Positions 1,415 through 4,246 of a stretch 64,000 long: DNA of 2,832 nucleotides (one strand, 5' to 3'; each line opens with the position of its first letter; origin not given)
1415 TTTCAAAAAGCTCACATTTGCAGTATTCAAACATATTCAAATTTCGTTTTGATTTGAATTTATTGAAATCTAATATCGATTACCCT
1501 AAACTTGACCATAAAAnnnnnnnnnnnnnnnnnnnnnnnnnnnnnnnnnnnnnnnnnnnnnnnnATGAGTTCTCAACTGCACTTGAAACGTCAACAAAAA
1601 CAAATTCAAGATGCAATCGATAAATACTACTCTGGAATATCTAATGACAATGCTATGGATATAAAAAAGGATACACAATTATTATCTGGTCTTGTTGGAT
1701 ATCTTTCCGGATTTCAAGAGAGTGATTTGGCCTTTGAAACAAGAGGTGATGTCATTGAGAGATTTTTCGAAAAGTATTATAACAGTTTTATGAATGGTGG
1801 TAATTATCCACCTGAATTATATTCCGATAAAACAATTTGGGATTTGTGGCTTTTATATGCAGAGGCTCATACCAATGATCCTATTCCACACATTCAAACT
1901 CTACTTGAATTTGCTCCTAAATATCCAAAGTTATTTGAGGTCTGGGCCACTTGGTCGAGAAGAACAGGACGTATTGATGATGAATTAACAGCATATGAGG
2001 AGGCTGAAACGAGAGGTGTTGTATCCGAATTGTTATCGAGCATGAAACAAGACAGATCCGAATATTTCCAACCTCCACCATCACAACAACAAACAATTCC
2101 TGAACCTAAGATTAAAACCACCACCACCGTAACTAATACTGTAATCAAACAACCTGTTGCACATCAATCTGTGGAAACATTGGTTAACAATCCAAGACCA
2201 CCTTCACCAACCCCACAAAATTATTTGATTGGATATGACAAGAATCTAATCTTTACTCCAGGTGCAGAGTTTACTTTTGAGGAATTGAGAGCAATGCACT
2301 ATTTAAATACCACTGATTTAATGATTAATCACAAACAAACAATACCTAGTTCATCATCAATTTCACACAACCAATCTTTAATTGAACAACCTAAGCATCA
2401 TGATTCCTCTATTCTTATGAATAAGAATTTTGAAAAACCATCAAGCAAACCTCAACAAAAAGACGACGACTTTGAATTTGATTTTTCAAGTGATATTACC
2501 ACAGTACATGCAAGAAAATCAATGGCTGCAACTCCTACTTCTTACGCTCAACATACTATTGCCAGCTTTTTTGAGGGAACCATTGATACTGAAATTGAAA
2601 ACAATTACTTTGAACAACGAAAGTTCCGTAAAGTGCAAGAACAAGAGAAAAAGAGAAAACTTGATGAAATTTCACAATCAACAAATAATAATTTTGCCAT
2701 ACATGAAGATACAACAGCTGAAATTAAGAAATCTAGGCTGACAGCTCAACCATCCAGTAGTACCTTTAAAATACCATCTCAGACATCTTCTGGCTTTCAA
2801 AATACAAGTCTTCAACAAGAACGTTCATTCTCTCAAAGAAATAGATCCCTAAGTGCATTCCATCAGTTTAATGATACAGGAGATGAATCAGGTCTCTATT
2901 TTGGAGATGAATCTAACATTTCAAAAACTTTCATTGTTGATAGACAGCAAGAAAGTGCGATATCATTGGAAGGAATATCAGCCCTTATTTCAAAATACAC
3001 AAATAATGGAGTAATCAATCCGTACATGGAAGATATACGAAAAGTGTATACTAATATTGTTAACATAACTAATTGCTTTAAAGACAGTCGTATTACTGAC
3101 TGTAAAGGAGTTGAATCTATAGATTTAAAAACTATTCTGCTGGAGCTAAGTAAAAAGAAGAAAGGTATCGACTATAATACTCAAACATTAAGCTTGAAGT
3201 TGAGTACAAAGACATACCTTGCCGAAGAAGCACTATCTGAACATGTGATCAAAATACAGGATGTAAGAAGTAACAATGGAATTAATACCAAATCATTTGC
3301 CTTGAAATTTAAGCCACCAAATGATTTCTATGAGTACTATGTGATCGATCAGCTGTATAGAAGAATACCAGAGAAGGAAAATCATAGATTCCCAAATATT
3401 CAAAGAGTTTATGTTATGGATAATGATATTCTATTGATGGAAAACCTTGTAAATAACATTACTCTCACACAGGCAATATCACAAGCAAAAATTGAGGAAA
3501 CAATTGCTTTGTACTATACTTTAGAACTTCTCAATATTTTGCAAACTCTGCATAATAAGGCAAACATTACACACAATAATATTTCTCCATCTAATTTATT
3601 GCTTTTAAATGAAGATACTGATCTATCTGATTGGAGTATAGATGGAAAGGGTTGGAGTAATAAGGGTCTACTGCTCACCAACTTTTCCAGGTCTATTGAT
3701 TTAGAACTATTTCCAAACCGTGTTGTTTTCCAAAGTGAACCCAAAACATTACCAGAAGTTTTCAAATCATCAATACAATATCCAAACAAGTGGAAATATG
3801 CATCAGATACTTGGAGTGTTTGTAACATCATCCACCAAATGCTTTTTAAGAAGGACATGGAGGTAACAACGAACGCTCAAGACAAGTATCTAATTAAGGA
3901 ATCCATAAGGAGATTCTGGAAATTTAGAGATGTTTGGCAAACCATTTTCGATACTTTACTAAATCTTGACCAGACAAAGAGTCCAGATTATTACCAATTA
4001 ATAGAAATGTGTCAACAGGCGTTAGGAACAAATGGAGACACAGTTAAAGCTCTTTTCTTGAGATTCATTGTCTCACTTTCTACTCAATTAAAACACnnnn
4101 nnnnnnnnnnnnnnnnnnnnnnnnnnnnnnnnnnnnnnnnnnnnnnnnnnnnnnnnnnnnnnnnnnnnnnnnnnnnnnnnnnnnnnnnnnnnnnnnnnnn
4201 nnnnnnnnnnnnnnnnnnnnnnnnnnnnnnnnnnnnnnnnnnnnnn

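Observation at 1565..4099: BUB1/MAD3-like checkpoint protein whose kinase domain looks catalytically dead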

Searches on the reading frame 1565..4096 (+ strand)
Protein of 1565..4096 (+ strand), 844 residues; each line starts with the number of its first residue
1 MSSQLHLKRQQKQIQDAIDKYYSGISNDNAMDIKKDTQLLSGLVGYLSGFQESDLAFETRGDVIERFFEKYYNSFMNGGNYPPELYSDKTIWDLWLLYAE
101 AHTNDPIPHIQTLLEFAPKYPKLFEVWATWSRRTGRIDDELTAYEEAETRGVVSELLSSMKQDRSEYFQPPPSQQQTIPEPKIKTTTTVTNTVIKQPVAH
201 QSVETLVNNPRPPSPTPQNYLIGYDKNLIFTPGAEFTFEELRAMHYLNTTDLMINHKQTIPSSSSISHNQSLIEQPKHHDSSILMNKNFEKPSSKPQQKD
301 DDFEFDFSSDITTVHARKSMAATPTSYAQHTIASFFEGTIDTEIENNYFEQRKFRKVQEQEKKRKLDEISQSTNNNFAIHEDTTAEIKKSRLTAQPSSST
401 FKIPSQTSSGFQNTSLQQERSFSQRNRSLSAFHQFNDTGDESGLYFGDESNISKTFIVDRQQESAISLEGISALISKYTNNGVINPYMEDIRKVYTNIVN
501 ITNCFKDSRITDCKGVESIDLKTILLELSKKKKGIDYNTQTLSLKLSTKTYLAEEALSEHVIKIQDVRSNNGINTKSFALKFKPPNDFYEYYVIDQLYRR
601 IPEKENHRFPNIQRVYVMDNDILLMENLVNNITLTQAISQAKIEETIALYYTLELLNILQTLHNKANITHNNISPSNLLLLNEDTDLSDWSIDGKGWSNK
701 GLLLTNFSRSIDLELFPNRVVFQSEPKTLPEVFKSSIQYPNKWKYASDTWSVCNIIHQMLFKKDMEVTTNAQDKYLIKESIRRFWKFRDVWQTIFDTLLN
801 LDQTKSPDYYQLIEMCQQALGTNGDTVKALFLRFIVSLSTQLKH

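Call 3: search_protein_families(library=pfam, proteins=[window:1565-4096:+], max_evalue=1)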
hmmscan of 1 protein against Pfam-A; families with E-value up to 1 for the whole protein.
window:1565-4096:+ (844 aa): 1 family
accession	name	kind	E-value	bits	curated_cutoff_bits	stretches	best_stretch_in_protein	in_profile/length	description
PF00069.31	Pkinase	-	6.4e-07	29.5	31.7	1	613-816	64-243/263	Protein kinase domain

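Call 4: search_solved_structures(query=window:1565-4096:+, max_evalue=1, show_alignments=3)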
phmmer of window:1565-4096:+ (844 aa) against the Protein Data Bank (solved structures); distinct sequences matched with E-value up to 1: 56.
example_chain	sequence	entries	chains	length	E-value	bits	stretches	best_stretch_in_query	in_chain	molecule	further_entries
4qpm_A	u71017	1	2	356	2.3e-16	62.7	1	559-805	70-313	Mitotic checkpoint serine/threonine-protein kinase BUB1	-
6f7b_A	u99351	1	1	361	2.3e-16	62.6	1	559-805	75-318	Mitotic checkpoint serine/threonine-protein kinase BUB1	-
9rj2_A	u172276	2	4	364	2.4e-16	62.6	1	559-805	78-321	Mitotic checkpoint serine/threonine-protein kinase BUB1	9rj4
4r8q_A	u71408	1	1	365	2.4e-16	62.6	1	559-805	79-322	Mitotic checkpoint serine/threonine-protein kinase BUB1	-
5dmz_A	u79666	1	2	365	2.4e-16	62.6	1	559-805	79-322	Mitotic checkpoint serine/threonine-protein kinase BUB1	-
6jkk_A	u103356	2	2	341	1.1e-15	60.3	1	576-821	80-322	Mitotic checkpoint control protein kinase BUB1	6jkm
6tlj_S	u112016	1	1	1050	2.3e-06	29.5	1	600-803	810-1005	Mitotic checkpoint serine/threonine-protein kinase BUB1 beta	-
5khu_Q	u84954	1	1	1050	2.3e-06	29.5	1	600-803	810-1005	Mitotic checkpoint serine/threonine-protein kinase BUB1 beta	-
4ct1_A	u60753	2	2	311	0.007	18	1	626-687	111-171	3-PHOSPHOINOSITIDE-DEPENDENT PROTEIN KINASE 1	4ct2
3nax_A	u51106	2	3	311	0.0075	17.9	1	641-687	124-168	3-phosphoinositide-dependent protein kinase 1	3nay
3pwy_A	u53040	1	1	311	0.009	17.7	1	640-687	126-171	3-phosphoinositide-dependent protein kinase 1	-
1uu9_A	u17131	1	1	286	0.0092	17.6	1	641-687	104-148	3-PHOSPHOINOSITIDE DEPENDENT PROTEIN KINASE-1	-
3nus_A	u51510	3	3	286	0.0092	17.6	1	641-687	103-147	phosphoinositide-dependent kinase-1 | PkB-like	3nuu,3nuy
1z5m_A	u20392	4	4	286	0.0092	17.6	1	641-687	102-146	3-phosphoinositide dependent protein kinase-1 | 3-phosphoinositide-dependent protein kinase 1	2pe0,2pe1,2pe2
1h1w_A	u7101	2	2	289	0.0094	17.6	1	641-687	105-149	3-PHOSPHOINOSITIDE DEPENDENT PROTEIN KINASE-1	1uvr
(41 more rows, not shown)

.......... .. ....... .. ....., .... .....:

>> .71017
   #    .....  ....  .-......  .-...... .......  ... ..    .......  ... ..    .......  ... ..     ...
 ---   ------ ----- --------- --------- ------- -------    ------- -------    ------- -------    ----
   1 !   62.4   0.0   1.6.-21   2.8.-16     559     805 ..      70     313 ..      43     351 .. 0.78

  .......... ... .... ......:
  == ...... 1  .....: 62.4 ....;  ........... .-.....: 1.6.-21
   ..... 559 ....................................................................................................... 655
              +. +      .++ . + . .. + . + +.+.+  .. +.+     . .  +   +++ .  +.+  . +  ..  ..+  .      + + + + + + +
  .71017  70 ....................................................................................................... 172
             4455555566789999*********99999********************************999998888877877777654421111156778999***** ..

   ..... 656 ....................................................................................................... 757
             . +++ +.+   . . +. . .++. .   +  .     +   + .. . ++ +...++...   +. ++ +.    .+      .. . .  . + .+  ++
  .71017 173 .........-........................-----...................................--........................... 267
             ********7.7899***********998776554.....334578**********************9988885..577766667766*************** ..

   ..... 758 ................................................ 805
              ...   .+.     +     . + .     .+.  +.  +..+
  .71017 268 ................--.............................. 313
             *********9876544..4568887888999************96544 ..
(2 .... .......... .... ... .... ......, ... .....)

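Call 5: find_homologous_proteins(query=window:1565-4096:+, max_evalue=0.001)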
Query window:1565-4096:+ (844 aa): 4 proteins with E <= 0.001 among 8000 candidates.
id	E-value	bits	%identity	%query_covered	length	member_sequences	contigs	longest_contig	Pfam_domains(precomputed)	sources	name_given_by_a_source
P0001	0.0e+0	1905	100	100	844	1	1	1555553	PF00069.32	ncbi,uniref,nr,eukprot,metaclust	ncbi:predicted protein [Naegleria gruberi]|uniref:Predicted protein n=1 Tax=Naegleria gruberi TaxID=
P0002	2.3e-258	878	51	100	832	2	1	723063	PF00069.32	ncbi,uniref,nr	ncbi:hypothetical protein FDP41_008983 [Naegleria fowleri]|uniref:Protein kinase domain-containing p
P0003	3.1e-221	755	48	100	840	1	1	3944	PF00069.32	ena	-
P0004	1.2e-16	79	30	27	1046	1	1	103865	PF00069.32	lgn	-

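Call 23: find_encoding_contigs(protein=P0002, flank=6000, max_places=3)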
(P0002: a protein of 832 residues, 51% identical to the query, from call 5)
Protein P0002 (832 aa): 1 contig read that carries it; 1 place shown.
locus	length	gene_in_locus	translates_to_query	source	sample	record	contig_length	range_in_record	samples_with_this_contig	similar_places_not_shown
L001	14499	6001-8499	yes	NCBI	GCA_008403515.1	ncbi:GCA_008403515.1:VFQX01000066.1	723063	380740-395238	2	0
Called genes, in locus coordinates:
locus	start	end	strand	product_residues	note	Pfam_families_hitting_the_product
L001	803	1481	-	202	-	-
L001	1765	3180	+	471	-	PF22794:jr-ZPR1, PF02146:SIR2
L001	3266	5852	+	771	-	PF02770:Acyl-CoA_dh_M, PF00441:Acyl-CoA_dh_1 (weak), PF22924:ACOX_C_alpha1, PF01756:ACOX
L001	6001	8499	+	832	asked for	PF00069:Pkinase (weak)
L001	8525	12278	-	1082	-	PF00168:C2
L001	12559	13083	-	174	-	PF14934:TMEM254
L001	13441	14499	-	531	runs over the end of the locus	-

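Call 24: find_encoding_contigs(protein=P0003, flank=6000, max_places=3)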
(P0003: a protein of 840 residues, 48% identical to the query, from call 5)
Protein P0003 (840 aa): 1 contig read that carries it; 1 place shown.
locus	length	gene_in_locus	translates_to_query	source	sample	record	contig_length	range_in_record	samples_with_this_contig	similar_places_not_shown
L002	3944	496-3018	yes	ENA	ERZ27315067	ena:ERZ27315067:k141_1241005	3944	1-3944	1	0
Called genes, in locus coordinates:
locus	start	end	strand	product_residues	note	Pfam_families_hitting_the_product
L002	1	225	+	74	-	?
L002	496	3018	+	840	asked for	PF00069:Pkinase (faint)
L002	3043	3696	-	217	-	-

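Call 31: predict_structure(alignment_id=A1)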
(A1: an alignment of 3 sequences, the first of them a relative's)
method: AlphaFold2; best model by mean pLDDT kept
length: 844 residues; sequences in the alignment: 3
mean_pLDDT: 39.0   pTM: 0.27
mean pLDDT of the five models: 39.0, 38.5, 36.0, 35.6, 35.5
residues with pLDDT >= 90: 0; 70-90: 107; 50-70: 59; < 50: 678
segments of 3 or more residues with pLDDT < 50: 1-4, 74-79, 168-355, 366-844
pLDDT, mean of each block of 10 residues (from residue 1): 59 81 67 79 80 69 77 52 71 73 63 73 81 74 83 74 59 33 26 24 26 27 25 31 34 25 23 25 24 26 23 25 33 35 42 49 52 36 29 24 25 27 25 25 25 24 35 38 34 34 33 34 37 32 23 25 27 30 30 33 32 31 29 28 31 36 30 26 27 27 25 28 32 31 33 37 34 31 36 40 40 39 36 35 26
secondary structure, 60 per line:
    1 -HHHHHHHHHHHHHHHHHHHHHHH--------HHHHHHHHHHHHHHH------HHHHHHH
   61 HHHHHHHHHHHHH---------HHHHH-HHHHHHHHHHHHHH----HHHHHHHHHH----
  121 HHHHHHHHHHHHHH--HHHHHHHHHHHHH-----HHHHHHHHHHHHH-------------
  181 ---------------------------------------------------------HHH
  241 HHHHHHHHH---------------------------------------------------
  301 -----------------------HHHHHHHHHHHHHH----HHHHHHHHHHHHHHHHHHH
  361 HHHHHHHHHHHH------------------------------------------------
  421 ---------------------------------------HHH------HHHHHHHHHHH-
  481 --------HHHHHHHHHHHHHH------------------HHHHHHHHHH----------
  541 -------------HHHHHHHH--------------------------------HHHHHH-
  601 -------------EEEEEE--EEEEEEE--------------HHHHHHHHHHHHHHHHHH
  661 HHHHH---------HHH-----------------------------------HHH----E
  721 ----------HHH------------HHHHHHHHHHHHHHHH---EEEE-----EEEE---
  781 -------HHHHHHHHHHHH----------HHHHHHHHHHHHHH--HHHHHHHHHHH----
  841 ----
elements in order (helices of 4 or more, strands of 3 or more residues): H2-24 H33-47 H54-73 H83-87 H89-102 H107-116 H121-134 H137-149 H155-167 H238-249 H324-337 H342-372 H469-479 H489-502 H521-530 H554-561 H594-599 E614-619 E622-628 H643-665 H746-761 E765-768 E774-777 H788-799 H810-823 H826-836

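Call 34: fold_search(model_id=the predicted structure, library=pdb)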
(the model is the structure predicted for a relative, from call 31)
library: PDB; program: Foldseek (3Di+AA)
matches with E <= 10: 978; with E <= 0.001: 1
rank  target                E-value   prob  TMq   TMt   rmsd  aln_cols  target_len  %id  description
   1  3si5_A                2.1e-04  1.00  0.14  0.66   4.4       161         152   13  Kinetochore-BUBR1 kinase complex (released 2011-10-26)
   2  2wvi                  1.1e-03  1.00  0.12  0.55   4.9       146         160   14  Crystal Structure of the N-terminal Domain of BubR1 (released 2010-03-09)
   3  4h7y_A                1.7e-03  1.00  0.12  0.58   4.7       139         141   14  Crystal structure of the tetratricopeptide repeat (TPR) motif of human dual specificity protein kinase Mps1 (released 2012-12-12)
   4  4h7y_B                2.8e-03  1.00  0.12  0.56   4.9       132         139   14  Crystal structure of the tetratricopeptide repeat (TPR) motif of human dual specificity protein kinase Mps1 (released 2012-12-12)
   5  4a1g_B                3.8e-03  1.00  0.13  0.59   5.4       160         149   12  The crystal structure of the human Bub1 TPR domain in complex with the KI motif of Knl1 (released 2012-02-29)
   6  4h7x_A                4.5e-03  1.00  0.12  0.61   4.8       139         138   14  Crystal structure of the tetratricopeptide repeat (TPR) motif of human dual specificity protein kinase Mps1 (released 2012-12-12)
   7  4a1g_A                4.8e-03  1.00  0.14  0.61   5.0       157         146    9  The crystal structure of the human Bub1 TPR domain in complex with the KI motif of Knl1 (released 2012-02-29)
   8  4b94_A                4.8e-03  1.00  0.12  0.56   4.7       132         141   14  Crystal structure of human Mps1 TPR domain (released 2013-04-24)
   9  4a1g_D                4.8e-03  1.00  0.13  0.56   5.8       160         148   12  The crystal structure of the human Bub1 TPR domain in complex with the KI motif of Knl1 (released 2012-02-29)
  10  6xt9_D                4.8e-03  0.98  0.10  0.19  12.0       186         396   14  Subunits BBS 1,4,8,9,18 of the human BBSome complex (released 2020-01-29)
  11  1ihg                  6.1e-03  1.00  0.13  0.27   5.2       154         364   11  Bovine Cyclophilin 40, monoclinic form (released 2001-05-16)
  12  8h77_F                7.2e-03  1.00  0.13  0.32   5.8       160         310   13  Hsp90-AhR-p23-XAP2 complex (released 2023-01-04)
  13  4b94_B                8.2e-03  1.00  0.12  0.58   4.7       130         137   14  Crystal structure of human Mps1 TPR domain (released 2013-04-24)
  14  1na0_A                1.0e-02  1.00  0.10  0.50   6.1       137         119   17  Design of Stable alpha-Helical Arrays from an Idealized TPR Motif (released 2003-06-03)
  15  9esh_R                1.1e-02  1.00  0.12  0.16   6.8       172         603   17  Structure of a B-state intermediate committed to discard (Bd-I state) (released 2024-12-25)
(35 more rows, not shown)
